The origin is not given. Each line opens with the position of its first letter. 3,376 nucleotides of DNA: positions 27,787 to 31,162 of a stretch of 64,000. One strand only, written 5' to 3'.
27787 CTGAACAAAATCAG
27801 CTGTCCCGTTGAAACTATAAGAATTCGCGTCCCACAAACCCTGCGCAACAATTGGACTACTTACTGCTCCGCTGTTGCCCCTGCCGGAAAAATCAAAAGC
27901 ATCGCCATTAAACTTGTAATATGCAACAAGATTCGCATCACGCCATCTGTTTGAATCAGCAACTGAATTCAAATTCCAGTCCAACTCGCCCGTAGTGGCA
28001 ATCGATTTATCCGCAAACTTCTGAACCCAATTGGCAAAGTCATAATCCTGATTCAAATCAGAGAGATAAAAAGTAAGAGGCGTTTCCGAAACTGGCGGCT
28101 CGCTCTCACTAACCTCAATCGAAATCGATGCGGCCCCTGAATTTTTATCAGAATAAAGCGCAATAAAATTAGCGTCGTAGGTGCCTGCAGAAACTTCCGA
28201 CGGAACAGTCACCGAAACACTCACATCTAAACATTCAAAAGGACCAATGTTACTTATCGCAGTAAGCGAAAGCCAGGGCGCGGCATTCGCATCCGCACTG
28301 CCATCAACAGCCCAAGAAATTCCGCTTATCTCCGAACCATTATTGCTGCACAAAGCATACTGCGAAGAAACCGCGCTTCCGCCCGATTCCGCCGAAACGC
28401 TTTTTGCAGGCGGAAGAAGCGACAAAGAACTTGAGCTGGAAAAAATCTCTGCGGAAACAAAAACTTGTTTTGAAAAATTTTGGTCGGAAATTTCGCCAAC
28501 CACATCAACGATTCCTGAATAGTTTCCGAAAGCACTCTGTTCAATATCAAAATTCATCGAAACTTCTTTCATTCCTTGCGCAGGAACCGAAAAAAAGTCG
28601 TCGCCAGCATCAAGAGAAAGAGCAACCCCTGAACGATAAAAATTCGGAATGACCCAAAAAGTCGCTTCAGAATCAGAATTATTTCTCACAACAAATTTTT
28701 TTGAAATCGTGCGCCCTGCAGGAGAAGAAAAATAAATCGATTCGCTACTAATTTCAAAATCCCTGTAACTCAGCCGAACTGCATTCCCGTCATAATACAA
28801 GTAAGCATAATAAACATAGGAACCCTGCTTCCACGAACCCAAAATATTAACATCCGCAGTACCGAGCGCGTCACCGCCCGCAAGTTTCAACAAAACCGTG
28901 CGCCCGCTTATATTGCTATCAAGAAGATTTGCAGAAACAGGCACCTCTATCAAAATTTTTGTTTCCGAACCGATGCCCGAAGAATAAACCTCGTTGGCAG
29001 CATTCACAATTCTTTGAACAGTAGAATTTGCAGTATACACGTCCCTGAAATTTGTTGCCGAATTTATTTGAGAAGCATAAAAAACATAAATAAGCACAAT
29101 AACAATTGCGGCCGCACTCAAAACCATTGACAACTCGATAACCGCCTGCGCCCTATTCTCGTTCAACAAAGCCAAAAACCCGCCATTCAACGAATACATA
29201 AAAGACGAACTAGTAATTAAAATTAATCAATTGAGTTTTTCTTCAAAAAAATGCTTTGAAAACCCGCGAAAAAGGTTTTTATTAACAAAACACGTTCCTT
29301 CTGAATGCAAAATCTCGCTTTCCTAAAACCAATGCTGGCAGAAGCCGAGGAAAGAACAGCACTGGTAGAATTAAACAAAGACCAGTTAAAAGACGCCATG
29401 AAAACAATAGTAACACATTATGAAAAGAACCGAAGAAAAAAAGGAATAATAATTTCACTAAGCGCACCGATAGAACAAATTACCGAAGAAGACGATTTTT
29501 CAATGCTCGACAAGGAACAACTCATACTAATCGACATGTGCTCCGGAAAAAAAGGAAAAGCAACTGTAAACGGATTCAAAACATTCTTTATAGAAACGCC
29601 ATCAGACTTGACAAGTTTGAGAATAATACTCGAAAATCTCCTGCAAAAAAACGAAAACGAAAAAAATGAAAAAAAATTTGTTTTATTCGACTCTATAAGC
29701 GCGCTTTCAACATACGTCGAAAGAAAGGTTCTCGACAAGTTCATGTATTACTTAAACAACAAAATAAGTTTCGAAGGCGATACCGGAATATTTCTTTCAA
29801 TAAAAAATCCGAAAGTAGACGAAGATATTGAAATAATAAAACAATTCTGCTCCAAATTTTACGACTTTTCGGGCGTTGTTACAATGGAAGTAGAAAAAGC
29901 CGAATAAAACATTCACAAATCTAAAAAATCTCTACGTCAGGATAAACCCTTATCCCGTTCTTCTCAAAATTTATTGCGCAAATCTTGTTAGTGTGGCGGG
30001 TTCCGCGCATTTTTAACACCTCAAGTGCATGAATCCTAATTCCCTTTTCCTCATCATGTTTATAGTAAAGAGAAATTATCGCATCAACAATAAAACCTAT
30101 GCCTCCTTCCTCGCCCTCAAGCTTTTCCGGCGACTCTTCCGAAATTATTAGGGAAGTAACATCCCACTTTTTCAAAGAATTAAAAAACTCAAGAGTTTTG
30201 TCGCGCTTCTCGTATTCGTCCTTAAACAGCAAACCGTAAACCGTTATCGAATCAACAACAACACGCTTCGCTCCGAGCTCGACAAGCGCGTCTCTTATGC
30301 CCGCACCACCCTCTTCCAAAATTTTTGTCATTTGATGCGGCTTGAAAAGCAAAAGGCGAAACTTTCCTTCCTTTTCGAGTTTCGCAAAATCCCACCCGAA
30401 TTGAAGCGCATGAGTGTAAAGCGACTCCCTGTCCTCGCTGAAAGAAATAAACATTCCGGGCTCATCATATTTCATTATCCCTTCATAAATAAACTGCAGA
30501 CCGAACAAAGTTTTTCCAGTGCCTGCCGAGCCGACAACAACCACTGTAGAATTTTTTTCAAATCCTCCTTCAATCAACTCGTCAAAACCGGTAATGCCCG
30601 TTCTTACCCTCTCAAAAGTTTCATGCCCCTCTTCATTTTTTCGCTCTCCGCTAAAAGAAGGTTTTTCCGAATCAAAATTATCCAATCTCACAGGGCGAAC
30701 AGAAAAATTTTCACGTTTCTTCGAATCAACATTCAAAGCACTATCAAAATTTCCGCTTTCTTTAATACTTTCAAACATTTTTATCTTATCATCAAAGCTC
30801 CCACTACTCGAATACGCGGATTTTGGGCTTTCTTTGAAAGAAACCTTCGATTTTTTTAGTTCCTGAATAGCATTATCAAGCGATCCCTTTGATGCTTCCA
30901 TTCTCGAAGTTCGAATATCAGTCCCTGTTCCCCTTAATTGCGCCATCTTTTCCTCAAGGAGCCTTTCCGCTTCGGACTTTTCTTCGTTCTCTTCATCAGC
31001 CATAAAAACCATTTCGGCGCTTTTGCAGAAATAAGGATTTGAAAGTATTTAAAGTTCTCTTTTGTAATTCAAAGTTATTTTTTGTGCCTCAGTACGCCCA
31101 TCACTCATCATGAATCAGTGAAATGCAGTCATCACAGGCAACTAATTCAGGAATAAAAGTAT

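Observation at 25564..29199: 1211-aa pilin fused to three LamG lectin modules, two of them a recent internal duplication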

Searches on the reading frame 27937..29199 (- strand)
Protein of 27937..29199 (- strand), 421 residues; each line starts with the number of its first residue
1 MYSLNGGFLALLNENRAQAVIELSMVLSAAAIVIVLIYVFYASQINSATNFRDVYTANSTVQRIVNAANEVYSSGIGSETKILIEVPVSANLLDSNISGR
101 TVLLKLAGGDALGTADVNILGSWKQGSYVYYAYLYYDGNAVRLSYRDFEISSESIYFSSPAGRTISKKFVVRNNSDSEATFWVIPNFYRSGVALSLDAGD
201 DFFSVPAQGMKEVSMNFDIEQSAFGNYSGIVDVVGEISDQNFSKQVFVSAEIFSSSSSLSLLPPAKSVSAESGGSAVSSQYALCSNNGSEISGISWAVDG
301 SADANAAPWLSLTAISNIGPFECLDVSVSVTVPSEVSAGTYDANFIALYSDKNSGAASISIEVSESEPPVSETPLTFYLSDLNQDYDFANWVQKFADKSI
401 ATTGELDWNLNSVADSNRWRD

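Call 22: find_related_loci(query=A1, collection=genome_contigs, flank=10000)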
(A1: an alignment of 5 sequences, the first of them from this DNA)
Query A1 (365 aa) in genome_contigs; peptide patterns used: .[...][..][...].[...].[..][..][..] (x = any residue, [..] = any of these).
30 stretches matched a pattern; 7 encode a relative of the query (tblastn E <= 1e-3); 7 distinct loci.
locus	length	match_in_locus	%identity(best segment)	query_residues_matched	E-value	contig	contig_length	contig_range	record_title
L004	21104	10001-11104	39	9-359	1e-69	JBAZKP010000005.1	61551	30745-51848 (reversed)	MAG: archaeon isolate SO_2017_LW4_146 scaffold_1293_c1_LW137-91_2017, whole genome shotgun sequence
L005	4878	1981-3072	38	16-363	1e-63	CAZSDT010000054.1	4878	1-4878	MAG TPA_asm: uncultured archaeon isolate SRP263991_co4_519 genome assembly, contig: NODE_29217_length_4878_cov_4.851752,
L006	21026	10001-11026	39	14-344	6e-63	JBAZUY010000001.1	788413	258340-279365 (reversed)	MAG: archaeon isolate SO_2017_GW1_24 NODE_43_length_788413_cov_2.329335_OW334_2017, whole genome shotgun sequence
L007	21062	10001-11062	36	16-353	2e-55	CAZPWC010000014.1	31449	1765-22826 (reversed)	MAG TPA_asm: uncultured archaeon isolate SRP178699_co1_643 genome assembly, contig: NODE_1498_length_31449_cov_7.986335,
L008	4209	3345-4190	39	14-285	2e-52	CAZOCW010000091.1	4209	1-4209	MAG TPA_asm: uncultured archaeon isolate SRP272421_co2_118 genome assembly, contig: NODE_90351_length_4209_cov_5.269620,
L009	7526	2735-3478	40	16-252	2e-46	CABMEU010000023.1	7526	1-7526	uncultured archaeon isolate LFW-252_2 genome assembly, contig: LFW2522_3, whole genome shotgun sequence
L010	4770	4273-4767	41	15-173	1e-31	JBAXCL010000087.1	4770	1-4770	MAG: archaeon isolate ELA192 MAG192_87, whole genome shotgun sequence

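Call 35: find_homologous_proteins(query=A1, max_evalue=0.001)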
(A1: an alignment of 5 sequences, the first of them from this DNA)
Query A1 (5 sequences) (365 aa, profile of the alignment): 4 proteins with E <= 0.001 among 8000 candidates.
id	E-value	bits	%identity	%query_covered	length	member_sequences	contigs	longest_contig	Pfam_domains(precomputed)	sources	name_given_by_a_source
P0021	3.9e-159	548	36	95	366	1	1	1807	-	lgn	-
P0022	4.5e-145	501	37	93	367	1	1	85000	-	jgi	jgi:hypothetical protein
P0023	5.2e-137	475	35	87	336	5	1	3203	-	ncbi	ncbi:MAG: hypothetical protein WC122_04365, partial [archaeon]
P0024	1.9e-136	473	34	94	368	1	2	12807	-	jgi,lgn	jgi:hypothetical protein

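Call 43: predict_structure(alignment_id=A2)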
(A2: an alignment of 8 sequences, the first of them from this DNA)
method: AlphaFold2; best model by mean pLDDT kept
length: 421 residues; sequences in the alignment: 8
mean_pLDDT: 76.5   pTM: 0.46
mean pLDDT of the five models: 76.5, 76.1, 75.6, 74.5, 72.2
residues with pLDDT >= 90: 99; 70-90: 224; 50-70: 30; < 50: 68
segments of 3 or more residues with pLDDT < 50: 1-3, 5-13, 368-421
pLDDT, mean of each block of 10 residues (from residue 1): 44 58 76 77 71 88 95 92 88 88 87 93 79 90 85 82 88 88 80 89 92 92 86 88 89 74 81 77 81 81 71 85 84 86 84 75 67 36 41 41 34 35 28
secondary structure, 60 per line:
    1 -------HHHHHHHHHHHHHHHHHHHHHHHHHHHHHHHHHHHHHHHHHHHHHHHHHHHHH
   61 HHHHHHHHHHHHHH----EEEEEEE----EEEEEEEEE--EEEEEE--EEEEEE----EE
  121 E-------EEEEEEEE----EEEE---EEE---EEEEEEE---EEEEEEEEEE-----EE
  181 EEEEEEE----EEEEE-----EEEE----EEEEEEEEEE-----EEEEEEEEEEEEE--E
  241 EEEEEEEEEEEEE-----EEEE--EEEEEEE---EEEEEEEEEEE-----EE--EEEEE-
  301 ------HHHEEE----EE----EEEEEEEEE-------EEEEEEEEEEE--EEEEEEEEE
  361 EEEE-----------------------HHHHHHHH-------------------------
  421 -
elements in order: H8-74 E79-85 E90-98 E101-106 E109-114 E119-121 E129-136 E141-144 E148-150 E154-160 E164-173 E179-187 E192-196 E202-205 E210-219 E225-237 E240-253 E259-262 E265-271 E275-285 E295-299 E310-312 E323-331 E339-349 E352-364 H388-395

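Call 45: search_protein_representatives(alignment_id=A2)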
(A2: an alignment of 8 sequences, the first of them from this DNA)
Query: 8 sequences, 411 profile positions. Proteins with E-value up to 0.001 (for the whole library): 515; up to 1e-10: 222; up to 1e-30: 54. The best 150 are listed.
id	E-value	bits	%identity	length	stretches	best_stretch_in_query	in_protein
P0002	1.8e-196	669.4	-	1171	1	1-409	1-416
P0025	1.4e-183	626.9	-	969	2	1-409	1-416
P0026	1.5e-156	537.8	-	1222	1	3-409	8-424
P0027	2.2e-153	527.5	-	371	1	1-367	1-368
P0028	9.2e-151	518.8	-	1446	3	1-408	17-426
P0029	1.7e-140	485.0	-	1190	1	4-408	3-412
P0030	4.3e-132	457.3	-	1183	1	1-408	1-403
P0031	4.5e-130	450.7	-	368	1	3-367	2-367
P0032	2.1e-124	432.0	-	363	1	1-368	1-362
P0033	8.8e-108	377.2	-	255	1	1-253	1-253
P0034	1.3e-105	370.1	-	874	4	3-252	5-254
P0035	6.6e-105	367.8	-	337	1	12-368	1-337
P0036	1.6e-103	363.3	-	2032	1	3-406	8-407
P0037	2.2e-96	339.7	-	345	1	1-367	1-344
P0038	2.0e-95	336.5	-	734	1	2-407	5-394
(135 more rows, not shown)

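Call 46: fold_search(model_id=the predicted structure, library=pdb)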
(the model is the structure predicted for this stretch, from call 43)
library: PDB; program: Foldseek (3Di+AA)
matches with E <= 10: 1915; with E <= 0.001: 713
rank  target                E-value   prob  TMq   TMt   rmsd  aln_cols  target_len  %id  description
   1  9ijj_4J               3.2e-12  1.00  0.22  0.14  18.2       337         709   13  In situ structure of the central apparatus in mouse sperm axoneme. (released 2025-06-04)
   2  9ijj_C                3.7e-12  1.00  0.25  0.12  23.8       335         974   10  In situ structure of the central apparatus in mouse sperm axoneme. (released 2025-06-04)
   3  7sqc_2A               7.1e-12  1.00  0.23  0.14  23.2       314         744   11  Ciliary C1 central pair apparatus isolated from Chlamydomonas reinhardtii (released 2022-04-13)
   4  7sqc_O0               8.3e-12  1.00  0.25  0.10  65.4       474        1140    8  Ciliary C1 central pair apparatus isolated from Chlamydomonas reinhardtii (released 2022-04-13)
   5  9ijj_4K               9.2e-12  1.00  0.22  0.23  10.8       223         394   15  In situ structure of the central apparatus in mouse sperm axoneme. (released 2025-06-04)
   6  7som_D                1.1e-11  1.00  0.24  0.08  20.5       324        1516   11  Ciliary C2 central pair apparatus isolated from Chlamydomonas reinhardtii (released 2022-04-13)
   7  7sqc_2B               1.4e-11  1.00  0.23  0.14  23.4       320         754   10  Ciliary C1 central pair apparatus isolated from Chlamydomonas reinhardtii (released 2022-04-13)
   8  9ijj_O                2.1e-11  1.00  0.24  0.09  24.2       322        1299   11  In situ structure of the central apparatus in mouse sperm axoneme. (released 2025-06-04)
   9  7sqc_T0               4.2e-11  1.00  0.23  0.18  23.2       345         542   10  Ciliary C1 central pair apparatus isolated from Chlamydomonas reinhardtii (released 2022-04-13)
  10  7sqc_F0               4.6e-11  1.00  0.23  0.30  22.3       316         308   12  Ciliary C1 central pair apparatus isolated from Chlamydomonas reinhardtii (released 2022-04-13)
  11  7sqc_T2               7.1e-11  1.00  0.23  0.19  22.0       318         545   11  Ciliary C1 central pair apparatus isolated from Chlamydomonas reinhardtii (released 2022-04-13)
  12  9ijj_P                7.1e-11  1.00  0.22  0.16  25.2       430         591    8  In situ structure of the central apparatus in mouse sperm axoneme. (released 2025-06-04)
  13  7sqc_F1               7.5e-11  1.00  0.23  0.20  24.4       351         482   12  Ciliary C1 central pair apparatus isolated from Chlamydomonas reinhardtii (released 2022-04-13)
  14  9ijj_h                1.3e-10  1.00  0.24  0.08  21.7       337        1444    8  In situ structure of the central apparatus in mouse sperm axoneme. (released 2025-06-04)
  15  7sqc_T1               1.6e-10  1.00  0.23  0.18  29.9       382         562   11  Ciliary C1 central pair apparatus isolated from Chlamydomonas reinhardtii (released 2022-04-13)
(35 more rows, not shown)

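Call 53: search_protein_families(library=pfam, alignment_id=A4, max_evalue=0.001)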
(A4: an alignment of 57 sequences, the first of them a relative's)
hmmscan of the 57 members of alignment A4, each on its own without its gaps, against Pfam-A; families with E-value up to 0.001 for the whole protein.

A. member 1, P0061 (522 aa): 0 families

B. families by the number of members that match (of 57 scanned): 44 families (the first 25 are shown)
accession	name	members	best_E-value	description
PF13385.13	Laminin_G_3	5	4.8e-70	Concanavalin A-like lectin/glucanases superfamily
PF22544.2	HYDIN_VesB_CFA65-like_Ig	5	1.2e-08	HYDIN/CFA65/VesB-like, Ig-like domain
PF04021.17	Class_IIIsignal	5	2.6e-07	Class III signal peptide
PF10633.15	NPCBM_assoc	4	1.8e-05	NPCBM-associated, NEW3 domain of alpha-galactosidase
PF17957.7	Big_7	3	1.2e-10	Bacterial Ig domain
PF19077.6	Big_13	3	4.4e-06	Bacterial Ig-like domain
PF01835.25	MG2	2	7.9e-20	MG2 domain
PF13570.13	Beta-prop_ACSF4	2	1.7e-10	Beta-alanine-activating enzyme, beta-propeller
PF24817.1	WD40_WDHD1_1st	2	2.1e-09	WDHD1 first WD40 domain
PF23414.1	Beta-prop_EML_2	2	4.1e-09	Echinoderm microtubule-associated protein second beta-propeller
PF25173.1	Beta-prop_WDR3_1st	2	4.6e-08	WDR3 first beta-propeller domain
PF24814.1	WD40_Prp19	2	6.6e-08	Prp19 WD40 domain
PF25174.1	Beta-prop_THOC3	2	2.4e-07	THOC3 beta-propeller domain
PF23034.1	DUF7035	2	3.3e-07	Domain of unknown function (DUF7035)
PF00400.38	WD40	2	2.2e-06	WD domain, G-beta repeat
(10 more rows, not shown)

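Call 81: search_solved_structures(query=A2, max_evalue=1)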
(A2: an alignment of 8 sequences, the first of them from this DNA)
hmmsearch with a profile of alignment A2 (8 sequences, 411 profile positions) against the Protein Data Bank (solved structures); distinct sequences matched with E-value up to 1: 1.
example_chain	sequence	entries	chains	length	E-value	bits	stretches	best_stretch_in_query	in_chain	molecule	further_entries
8jmw_A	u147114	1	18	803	0.69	11.9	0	148-228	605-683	S8 family serine peptidase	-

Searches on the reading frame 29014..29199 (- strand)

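Call 63: search_protein_families(library=pfam, proteins=[window:29014-29199:-], max_evalue=10)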
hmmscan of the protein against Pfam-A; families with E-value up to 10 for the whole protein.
seq(62 aa): 1 family
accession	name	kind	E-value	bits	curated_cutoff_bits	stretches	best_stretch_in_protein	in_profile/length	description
PF23529.1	Microp_apicomplexa_16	-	0.005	17.2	27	1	15-43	24-52/73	Apicomplexa microprotein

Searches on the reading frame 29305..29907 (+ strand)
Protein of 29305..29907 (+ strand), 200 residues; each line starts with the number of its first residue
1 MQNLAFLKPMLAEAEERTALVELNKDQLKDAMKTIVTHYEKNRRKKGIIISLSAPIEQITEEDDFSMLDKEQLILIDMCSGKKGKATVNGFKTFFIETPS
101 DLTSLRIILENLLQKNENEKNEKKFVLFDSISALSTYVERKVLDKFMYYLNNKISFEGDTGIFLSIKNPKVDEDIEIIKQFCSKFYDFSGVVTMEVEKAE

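Call 5: search_protein_families(library=pfam, proteins=[window:29305-29907:+], max_evalue=0.01)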
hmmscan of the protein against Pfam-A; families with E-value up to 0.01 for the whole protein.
window:29305-29907:+ (200 aa): 3 families
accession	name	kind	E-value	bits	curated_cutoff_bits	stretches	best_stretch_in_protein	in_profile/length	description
PF06745.19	ATPase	-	0.00066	19.6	26.6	1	45-168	49-165/231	KaiC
PF24336.1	DUF7504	-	0.0056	17.6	27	1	82-179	68-170/179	Family of unknown function (DUF7504)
PF23365.1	DUF7090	-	0.0074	16.5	27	1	44-180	42-174/192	Family of unknown function (DUF7090)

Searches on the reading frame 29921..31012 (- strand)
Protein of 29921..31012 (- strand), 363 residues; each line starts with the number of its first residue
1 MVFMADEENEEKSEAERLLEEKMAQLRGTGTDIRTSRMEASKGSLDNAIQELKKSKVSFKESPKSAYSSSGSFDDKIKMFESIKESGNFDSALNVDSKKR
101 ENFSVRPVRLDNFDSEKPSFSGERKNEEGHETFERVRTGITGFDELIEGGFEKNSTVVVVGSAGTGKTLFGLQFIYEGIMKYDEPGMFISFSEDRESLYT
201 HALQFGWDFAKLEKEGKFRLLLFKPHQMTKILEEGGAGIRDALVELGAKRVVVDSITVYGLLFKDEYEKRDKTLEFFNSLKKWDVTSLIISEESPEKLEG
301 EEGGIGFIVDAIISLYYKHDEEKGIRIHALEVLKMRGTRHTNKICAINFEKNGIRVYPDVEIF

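Call 5: search_protein_families(library=pfam, proteins=[window:29921-31012:-], max_evalue=0.01)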
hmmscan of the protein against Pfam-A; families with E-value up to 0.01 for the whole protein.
window:29921-31012:- (363 aa): 4 families
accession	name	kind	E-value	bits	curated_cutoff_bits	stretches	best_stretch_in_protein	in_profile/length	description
PF06745.19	ATPase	-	1.4e-57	195.2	26.6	1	136-359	1-229/231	KaiC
PF03796.21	DnaB_C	-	0.0002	21.3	27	1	136-203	2-68/255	DnaB-like helicase C terminal domain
PF13481.12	AAA_25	-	0.0025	17.9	27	0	133-282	12-175/195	AAA domain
PF07088.17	GvpD_P-loop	-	0.0036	17.7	24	0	154-200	10-54/189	GvpD gas vesicle protein, P-loop domain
